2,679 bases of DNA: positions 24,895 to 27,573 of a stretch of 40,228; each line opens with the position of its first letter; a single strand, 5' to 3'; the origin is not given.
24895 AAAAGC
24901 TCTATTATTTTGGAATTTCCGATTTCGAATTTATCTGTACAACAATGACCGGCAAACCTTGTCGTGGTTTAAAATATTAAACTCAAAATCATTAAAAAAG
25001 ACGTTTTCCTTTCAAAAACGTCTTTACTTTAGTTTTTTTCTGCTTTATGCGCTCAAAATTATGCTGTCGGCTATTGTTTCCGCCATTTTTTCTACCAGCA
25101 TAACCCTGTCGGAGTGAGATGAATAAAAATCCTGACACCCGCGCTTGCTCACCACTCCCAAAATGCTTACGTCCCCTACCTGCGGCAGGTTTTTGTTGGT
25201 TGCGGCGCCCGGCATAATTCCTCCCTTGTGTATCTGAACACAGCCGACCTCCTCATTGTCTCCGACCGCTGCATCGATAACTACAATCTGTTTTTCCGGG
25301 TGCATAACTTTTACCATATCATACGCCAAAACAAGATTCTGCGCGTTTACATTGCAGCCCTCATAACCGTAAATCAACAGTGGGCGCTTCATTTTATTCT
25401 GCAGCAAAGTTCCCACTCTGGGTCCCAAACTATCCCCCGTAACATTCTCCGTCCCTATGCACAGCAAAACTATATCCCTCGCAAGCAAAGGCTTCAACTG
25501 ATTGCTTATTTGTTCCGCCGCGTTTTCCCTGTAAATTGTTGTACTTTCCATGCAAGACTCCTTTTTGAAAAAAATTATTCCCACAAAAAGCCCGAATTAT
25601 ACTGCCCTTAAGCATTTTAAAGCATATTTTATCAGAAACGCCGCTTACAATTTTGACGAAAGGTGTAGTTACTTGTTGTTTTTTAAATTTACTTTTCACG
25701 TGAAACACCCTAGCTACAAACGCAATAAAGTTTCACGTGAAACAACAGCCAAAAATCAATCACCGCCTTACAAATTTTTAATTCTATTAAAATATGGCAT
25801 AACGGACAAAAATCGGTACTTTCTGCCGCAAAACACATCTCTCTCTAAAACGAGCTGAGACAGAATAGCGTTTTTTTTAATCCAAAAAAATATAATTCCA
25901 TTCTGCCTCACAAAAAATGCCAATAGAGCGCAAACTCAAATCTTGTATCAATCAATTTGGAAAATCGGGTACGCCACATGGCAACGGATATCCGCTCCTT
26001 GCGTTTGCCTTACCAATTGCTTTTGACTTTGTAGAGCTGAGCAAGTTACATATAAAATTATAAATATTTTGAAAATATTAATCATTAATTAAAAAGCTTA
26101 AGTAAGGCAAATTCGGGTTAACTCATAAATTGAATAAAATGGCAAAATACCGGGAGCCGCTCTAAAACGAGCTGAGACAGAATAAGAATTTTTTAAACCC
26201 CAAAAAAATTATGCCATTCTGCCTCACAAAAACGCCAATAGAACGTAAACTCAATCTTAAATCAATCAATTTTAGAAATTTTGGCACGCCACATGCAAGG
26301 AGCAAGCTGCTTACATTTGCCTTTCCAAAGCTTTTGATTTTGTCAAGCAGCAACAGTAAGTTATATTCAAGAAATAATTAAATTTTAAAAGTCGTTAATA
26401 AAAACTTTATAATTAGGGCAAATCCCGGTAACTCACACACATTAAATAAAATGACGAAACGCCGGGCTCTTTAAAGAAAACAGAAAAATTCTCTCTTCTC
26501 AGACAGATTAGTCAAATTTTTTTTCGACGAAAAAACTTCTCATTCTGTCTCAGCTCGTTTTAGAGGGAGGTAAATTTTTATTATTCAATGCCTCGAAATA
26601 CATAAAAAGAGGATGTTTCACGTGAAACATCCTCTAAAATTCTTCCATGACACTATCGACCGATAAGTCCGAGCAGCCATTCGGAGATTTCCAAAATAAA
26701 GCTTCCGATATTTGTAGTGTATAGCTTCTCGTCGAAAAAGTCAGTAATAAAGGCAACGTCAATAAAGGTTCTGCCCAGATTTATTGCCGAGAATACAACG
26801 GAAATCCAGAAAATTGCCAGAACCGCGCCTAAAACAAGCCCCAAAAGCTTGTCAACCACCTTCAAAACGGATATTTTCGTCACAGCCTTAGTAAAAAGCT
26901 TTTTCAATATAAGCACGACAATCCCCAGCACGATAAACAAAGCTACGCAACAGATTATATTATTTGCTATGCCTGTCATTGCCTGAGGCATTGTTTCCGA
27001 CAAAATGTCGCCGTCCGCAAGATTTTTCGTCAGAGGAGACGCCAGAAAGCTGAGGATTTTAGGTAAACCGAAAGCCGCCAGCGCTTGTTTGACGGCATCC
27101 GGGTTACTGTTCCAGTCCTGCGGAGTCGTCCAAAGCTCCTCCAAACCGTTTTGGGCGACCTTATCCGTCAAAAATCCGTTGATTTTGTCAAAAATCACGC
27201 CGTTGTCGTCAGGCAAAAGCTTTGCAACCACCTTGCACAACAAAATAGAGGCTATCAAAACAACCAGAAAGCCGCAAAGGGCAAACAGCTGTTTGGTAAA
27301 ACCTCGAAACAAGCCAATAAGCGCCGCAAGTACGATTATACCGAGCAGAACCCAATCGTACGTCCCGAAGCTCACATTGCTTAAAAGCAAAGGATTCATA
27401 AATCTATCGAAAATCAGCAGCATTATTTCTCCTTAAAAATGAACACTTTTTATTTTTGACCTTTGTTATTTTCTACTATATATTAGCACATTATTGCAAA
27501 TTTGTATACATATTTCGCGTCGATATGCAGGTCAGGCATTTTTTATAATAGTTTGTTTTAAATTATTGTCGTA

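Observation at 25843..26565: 723-bp non-coding structured repeat element with a conserved 24-mer (two direct copies, one inverted) inside the parS cluster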

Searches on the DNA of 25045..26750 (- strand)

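Call 5: search_rna_families(source=window, start=25500, end=26750, threshold=evalue, max_evalue=10, show_alignments=3)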
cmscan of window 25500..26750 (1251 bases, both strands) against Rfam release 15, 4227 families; matches with E-value up to 10: 11.
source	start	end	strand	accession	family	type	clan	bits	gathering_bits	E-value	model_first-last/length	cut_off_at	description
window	25980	26139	-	RF04088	MIR812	Gene; miRNA;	-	26.6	80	1.3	1-205/205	no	MIR812 microRNA precursor family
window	25856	25961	-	RF04342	Plastid-psbA-1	Cis-reg;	CL00153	22.7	54.3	3.3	1-114/114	no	Plastid-psbA-1 3UTR RNA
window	26592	26670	-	RF02366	Yfr19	Gene; sRNA;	-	21.5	70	2.4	1-82/82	no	Cyanobacterial functional RNA 19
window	26564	26641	+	RF02029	sraA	Gene; sRNA;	-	20.4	56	3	1-95/95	no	sraA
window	26463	26557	+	RF00267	snoR64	Gene; snRNA; snoRNA; CD-box;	-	18.6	45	3.2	1-94/94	no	Small nucleolar RNA R64/Z200 family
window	25994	26118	+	RF01005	MIR530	Gene; miRNA;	-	17.7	85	2.3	1-172/172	no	MIR530 microRNA precursor family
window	26606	26637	+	RF01666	rox2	Cis-reg;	-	17.4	55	9.9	1-71/71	no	Drosophila rox2 ncRNA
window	26205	26273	-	RF00160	snoZ159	Gene; snRNA; snoRNA; CD-box;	CL00065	16.3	39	9.9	1-86/86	no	Small nucleolar RNA Z159/U59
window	25686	25749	-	RF03326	mir-312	Gene; miRNA;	-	15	55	7.6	1-67/67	no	mir-312 microRNA precursor family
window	26606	26704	-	RF04180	BTnc231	Gene; sRNA;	-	14.1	80.4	6.6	1-154/154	no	Bacteroides sRNA BTnc231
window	26420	26485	+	RF02849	Ysr197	Gene; sRNA;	-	10.8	167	8.3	1-254/254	no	Yersinia sRNA 197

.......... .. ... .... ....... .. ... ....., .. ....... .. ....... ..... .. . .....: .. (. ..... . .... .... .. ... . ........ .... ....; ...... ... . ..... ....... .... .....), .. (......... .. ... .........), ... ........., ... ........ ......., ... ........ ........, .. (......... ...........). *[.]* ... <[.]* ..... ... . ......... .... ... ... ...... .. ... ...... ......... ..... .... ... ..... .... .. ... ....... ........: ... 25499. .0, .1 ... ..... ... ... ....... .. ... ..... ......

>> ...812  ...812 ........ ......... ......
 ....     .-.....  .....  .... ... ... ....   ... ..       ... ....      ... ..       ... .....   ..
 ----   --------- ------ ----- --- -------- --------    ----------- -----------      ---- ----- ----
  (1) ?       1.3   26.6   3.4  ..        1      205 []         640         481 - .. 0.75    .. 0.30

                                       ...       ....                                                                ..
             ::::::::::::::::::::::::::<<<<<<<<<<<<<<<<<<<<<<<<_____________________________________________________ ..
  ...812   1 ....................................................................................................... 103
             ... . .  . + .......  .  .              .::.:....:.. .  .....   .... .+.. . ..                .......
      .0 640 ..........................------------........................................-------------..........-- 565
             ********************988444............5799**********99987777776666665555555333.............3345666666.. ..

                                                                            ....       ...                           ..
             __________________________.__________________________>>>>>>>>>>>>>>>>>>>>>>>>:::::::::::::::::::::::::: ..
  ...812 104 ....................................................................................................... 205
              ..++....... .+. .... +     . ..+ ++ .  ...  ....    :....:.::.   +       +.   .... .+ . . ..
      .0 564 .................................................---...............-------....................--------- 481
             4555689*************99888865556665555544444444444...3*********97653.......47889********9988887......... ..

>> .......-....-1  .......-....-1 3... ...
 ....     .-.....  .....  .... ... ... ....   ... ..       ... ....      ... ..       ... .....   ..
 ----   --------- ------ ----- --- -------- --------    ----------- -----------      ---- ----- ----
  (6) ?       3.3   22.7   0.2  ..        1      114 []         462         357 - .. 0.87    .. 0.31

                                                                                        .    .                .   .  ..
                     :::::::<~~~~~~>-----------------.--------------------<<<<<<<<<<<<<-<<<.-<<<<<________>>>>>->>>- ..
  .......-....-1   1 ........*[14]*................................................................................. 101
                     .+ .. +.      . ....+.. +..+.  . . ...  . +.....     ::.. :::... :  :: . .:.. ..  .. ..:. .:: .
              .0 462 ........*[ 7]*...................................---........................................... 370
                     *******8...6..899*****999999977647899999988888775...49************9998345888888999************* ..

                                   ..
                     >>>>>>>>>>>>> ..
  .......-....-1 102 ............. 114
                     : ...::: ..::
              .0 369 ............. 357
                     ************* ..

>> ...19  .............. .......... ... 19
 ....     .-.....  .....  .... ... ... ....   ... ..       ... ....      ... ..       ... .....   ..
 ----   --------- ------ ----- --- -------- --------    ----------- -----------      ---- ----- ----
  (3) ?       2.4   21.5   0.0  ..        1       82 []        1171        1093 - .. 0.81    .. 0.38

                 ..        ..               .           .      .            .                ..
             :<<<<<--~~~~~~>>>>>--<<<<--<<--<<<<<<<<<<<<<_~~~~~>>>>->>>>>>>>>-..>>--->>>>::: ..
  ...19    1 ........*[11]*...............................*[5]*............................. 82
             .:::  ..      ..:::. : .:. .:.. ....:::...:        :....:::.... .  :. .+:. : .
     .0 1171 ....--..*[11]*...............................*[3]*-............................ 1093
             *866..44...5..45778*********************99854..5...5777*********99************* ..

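Call 55: search_rna_families(sources=[L023, L012, L001], threshold=evalue, max_evalue=0.1)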
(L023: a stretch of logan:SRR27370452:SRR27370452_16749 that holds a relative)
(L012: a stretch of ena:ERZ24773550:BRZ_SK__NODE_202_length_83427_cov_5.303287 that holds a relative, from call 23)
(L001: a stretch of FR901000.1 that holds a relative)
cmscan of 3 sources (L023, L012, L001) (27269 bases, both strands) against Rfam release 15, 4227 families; matches with E-value up to 0.1: 3.
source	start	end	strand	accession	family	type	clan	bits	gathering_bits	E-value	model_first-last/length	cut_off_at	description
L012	1172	1311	+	RF02891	AgrB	Gene; antisense;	-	32.8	40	0.054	1-84/84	no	ArsR-gov region gene B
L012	1871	1908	+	RF04120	MIR5998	Gene; miRNA;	-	26.1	180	0.082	1-173/173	no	MIR5998 microRNA precursor family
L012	1871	1908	-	RF04120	MIR5998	Gene; miRNA;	-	26.1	180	0.083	1-173/173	no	MIR5998 microRNA precursor family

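Call 57: search_dna_similar(query=window:26490-26580:-, collection=plasmids, mode=distant, max_evalue=10, max_rows=10)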
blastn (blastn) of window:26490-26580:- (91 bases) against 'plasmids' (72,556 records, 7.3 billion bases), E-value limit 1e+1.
Records with a match: 13; places in all: 13; records where one place covers at least 80% of the query: 0.
Best place of each record, by identity: 95-99% 4; 90-95% 2; 80-90% 7.
By first word of the organism name: Lacticaseibacillus 5; Acinetobacter 4; Paenibacillus 2; Klebsiella 1; Chondrinema 1.
By predicted mobility (MOB-suite, as given by PLSDB): mobilizable 5; conjugative 4; non-mobilizable 4.
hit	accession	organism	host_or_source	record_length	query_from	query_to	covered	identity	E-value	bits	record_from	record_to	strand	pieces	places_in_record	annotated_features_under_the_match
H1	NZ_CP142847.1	Klebsiella aerogenes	mulberry,mulberry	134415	21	51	34%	87.1%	7e-1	39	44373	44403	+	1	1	outer membrane usher protein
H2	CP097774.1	Paenibacillus polymyxa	Cell culture,Rizosphere soil sample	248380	58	85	31%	92.9%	7e-1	39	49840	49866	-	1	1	none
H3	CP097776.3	Paenibacillus polymyxa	Cell culture,Rizosphere soil sample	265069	58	85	31%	92.9%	7e-1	39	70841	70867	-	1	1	none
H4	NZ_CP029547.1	Lacticaseibacillus paracasei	bacterial culture,cheese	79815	39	66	31%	89.3%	3e+0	38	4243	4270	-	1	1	none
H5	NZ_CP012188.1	Lacticaseibacillus paracasei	cell culture,Koumiss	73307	39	66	31%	89.3%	3e+0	38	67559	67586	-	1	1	none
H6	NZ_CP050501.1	Lacticaseibacillus paracasei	Single cell,Animal feed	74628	39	66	31%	89.3%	3e+0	38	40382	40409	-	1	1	hypothetical protein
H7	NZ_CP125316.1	Lacticaseibacillus rhamnosus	Homo sapiens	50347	39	66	31%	89.3%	3e+0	38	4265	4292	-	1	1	none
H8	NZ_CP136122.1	Lacticaseibacillus paracasei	human,blood culture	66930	39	66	31%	89.3%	3e+0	38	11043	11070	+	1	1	none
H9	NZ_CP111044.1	Chondrinema litorale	Seaweed,red alga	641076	39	67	32%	86.2%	9e+0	36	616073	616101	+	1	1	none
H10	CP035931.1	Acinetobacter baumannii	Homo sapiens,blood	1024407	40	63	26%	95.8%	7e-1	40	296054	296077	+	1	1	none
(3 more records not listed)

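Call 58: search_dna_similar(query=window:26490-26580:-, collection=phages, mode=distant, max_evalue=10, max_rows=10)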
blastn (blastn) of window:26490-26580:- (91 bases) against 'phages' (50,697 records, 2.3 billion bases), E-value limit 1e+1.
Records with a match: 4; places in all: 4; records where one place covers at least 80% of the query: 0.
Best place of each record, by identity: 95-99% 4.
By first word of the organism name: Acinetobacter 2; Bacteriophage 2.
By host as written in the record: - 4.
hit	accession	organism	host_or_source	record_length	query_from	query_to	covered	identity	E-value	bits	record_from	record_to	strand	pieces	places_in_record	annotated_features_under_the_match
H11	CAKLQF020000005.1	Acinetobacter phage MD-2021a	not known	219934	40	63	26%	95.8%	2e-1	40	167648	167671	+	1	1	none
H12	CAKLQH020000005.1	Acinetobacter phage MD-2021a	not known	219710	40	63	26%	95.8%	2e-1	40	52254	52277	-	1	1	none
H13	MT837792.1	Bacteriophage sp.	human fecal samples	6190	65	85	23%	95.2%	1e+1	35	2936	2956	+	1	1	record has no annotation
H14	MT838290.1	Bacteriophage sp.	human fecal samples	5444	42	62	23%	95.2%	1e+1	35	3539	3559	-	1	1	record has no annotation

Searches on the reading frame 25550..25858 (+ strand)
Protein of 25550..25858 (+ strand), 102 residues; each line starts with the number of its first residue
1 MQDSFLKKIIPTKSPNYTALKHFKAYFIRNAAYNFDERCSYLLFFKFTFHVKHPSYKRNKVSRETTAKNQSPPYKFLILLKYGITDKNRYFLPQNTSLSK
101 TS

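Call 80: search_protein_families(library=pfam, proteins=[window:25550-25858:+], max_evalue=1)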
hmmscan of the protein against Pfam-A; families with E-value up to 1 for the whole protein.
window:25550-25858:+ (102 aa): 0 families

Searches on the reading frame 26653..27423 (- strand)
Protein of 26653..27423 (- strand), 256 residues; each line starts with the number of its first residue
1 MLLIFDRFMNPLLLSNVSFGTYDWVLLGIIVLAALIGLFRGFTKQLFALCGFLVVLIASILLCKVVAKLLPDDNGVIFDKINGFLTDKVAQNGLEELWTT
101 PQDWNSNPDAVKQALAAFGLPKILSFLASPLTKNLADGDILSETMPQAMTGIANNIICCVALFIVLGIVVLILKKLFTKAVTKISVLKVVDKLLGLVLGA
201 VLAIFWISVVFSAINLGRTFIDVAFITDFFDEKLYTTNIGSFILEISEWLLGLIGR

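Call 10: search_protein_families(library=pfam, proteins=[window:26653-27423:-])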
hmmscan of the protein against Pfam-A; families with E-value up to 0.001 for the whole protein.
window:26653-27423:- (256 aa): 1 family
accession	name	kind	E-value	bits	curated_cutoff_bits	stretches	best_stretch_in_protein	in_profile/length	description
PF02674.22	Colicin_V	-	6.9e-17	62.2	29.3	2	23-76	2-52/144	Colicin V production protein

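Call 22: find_homologous_proteins(query=window:26653-27423:-, max_evalue=1e-10)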
Query window:26653-27423:- (256 aa): 7 proteins with E <= 1e-10 among 7885 candidates.
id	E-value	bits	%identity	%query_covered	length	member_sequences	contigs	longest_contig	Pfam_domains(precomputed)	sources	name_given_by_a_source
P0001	1.8e-154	531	99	100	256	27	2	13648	PF02674.23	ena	-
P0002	2.9e-118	412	75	100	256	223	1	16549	PF02674.23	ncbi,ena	-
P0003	4.7e-116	405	75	100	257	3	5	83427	PF02674.23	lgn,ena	-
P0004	1.8e-100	354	65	100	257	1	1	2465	PF02674.23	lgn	-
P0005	4.9e-66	241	69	63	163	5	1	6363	PF02674.23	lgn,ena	-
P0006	4.4e-59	218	81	49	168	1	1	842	PF02674.23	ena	-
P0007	7.2e-21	93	30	91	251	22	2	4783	PF02674.23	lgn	-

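Call 23: find_encoding_contigs(protein=P0003, flank=4000, max_places=6)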
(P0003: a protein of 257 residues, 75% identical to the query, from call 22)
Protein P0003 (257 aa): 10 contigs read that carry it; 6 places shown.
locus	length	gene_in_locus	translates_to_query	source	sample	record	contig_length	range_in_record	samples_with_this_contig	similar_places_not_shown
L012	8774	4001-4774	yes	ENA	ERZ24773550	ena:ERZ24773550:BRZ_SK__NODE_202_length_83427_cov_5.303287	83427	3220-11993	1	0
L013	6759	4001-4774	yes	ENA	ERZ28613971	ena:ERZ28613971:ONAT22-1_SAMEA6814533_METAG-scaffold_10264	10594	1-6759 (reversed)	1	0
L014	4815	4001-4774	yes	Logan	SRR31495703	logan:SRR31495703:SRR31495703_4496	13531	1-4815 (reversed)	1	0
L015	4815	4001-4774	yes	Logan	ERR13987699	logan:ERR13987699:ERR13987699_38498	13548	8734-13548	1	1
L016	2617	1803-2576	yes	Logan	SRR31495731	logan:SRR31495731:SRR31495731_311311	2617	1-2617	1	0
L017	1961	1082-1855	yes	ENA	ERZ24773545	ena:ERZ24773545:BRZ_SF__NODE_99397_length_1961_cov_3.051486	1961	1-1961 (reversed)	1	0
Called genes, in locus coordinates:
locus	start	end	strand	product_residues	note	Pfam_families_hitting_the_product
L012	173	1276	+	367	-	PF00712:DNA_pol3_beta, PF02767:DNA_pol3_beta_2, PF02768:DNA_pol3_beta_3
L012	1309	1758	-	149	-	PF12844:HTH_19 (faint), PF13443:HTH_26 (faint), PF01381:HTH_3 (weak)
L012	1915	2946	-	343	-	PF02195:ParB_N, PF17762:HTH_ParB, PF01381:HTH_3 (faint)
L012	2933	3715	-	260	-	PF00142:Fer4_NifH (weak), PF01656:CbiA, PF02374:ArsA_ATPase (weak), PF06564:CBP_BcsQ (weak), PF09140:MipZ, PF10609:ParA, PF13614:AAA_31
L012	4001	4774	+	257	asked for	PF02674:Colicin_V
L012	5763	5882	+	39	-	-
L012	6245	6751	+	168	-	PF06866:DUF1256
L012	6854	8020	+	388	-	PF03600:CitMHS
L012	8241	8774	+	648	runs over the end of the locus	PF06480:FtsH_ext, PF00004:AAA, PF07728:AAA_5 (faint), PF17862:AAA_lid_3, PF01434:Peptidase_M41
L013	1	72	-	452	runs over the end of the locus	PF11638:DnaA_N, PF03969:AFG1_ATPase (weak), PF00308:Bac_DnaA, PF01695:IstB_IS21, PF00004:AAA (weak), PF08299:Bac_DnaA_C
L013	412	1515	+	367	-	PF00712:DNA_pol3_beta, PF02767:DNA_pol3_beta_2, PF02768:DNA_pol3_beta_3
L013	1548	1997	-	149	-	PF12844:HTH_19 (faint), PF13443:HTH_26 (faint), PF01381:HTH_3 (weak)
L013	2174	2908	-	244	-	-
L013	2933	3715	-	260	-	PF00142:Fer4_NifH (weak), PF01656:CbiA, PF02374:ArsA_ATPase (weak), PF06564:CBP_BcsQ (weak), PF09140:MipZ, PF10609:ParA, PF13614:AAA_31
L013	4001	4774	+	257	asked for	PF02674:Colicin_V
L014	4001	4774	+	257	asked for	PF02674:Colicin_V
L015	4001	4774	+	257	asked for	PF02674:Colicin_V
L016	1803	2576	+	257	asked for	PF02674:Colicin_V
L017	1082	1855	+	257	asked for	PF02674:Colicin_V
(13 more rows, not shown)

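Call 24: find_encoding_contigs(protein=P0004, flank=4000, max_places=4)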
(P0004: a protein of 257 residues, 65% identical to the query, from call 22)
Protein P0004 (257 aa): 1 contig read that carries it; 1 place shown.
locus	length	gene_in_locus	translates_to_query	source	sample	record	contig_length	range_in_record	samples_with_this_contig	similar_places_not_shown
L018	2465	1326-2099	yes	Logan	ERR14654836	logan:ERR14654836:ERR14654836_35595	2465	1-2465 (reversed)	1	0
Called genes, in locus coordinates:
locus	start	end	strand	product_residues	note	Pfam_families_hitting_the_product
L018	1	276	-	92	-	?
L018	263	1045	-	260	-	PF00142:Fer4_NifH (weak), PF01656:CbiA, PF02374:ArsA_ATPase (weak), PF06564:CBP_BcsQ (faint), PF09140:MipZ (weak), PF10609:ParA (weak), PF13614:AAA_31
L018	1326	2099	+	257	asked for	PF02674:Colicin_V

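Call 25: find_encoding_contigs(protein=P0005, flank=4000, max_places=4)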
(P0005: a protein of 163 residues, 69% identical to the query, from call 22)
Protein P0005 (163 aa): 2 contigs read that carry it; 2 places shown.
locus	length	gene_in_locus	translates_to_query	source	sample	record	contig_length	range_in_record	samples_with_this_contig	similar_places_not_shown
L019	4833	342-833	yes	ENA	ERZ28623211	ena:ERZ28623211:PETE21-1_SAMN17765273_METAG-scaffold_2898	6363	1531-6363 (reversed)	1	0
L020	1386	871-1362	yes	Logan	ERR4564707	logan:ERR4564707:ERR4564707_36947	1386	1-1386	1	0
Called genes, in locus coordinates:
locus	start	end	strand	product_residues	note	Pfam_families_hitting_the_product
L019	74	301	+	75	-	PF02674:Colicin_V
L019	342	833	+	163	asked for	PF02674:Colicin_V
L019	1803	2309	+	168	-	PF06866:DUF1256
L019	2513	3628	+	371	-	PF03600:CitMHS, PF00939:Na_sulph_symp (weak)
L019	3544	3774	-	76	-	-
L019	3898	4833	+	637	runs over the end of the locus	PF06480:FtsH_ext, PF00004:AAA, PF07728:AAA_5 (faint), PF17862:AAA_lid_3, PF01434:Peptidase_M41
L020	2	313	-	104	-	?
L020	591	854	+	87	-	PF02674:Colicin_V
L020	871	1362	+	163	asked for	PF02674:Colicin_V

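Call 52: find_encoding_contigs(protein=P0002, flank=2500, max_places=10)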
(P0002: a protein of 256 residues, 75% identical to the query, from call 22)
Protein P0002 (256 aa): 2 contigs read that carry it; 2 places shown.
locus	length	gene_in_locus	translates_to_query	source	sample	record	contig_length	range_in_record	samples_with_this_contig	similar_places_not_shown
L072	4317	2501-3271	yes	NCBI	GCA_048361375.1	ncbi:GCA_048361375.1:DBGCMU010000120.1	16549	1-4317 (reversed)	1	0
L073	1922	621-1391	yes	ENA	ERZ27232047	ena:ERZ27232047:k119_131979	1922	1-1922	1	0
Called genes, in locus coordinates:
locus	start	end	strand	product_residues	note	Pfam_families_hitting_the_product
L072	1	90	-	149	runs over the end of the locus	PF12844:HTH_19 (weak), PF13443:HTH_26 (faint), PF01381:HTH_3 (weak)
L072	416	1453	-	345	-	PF02195:ParB_N, PF17762:HTH_ParB, PF01381:HTH_3 (faint)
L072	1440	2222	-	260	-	PF00142:Fer4_NifH (weak), PF01656:CbiA, PF02374:ArsA_ATPase (weak), PF06564:CBP_BcsQ (weak), PF09140:MipZ, PF10609:ParA, PF13614:AAA_31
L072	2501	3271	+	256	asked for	PF02674:Colicin_V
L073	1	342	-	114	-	?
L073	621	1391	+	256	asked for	PF02674:Colicin_V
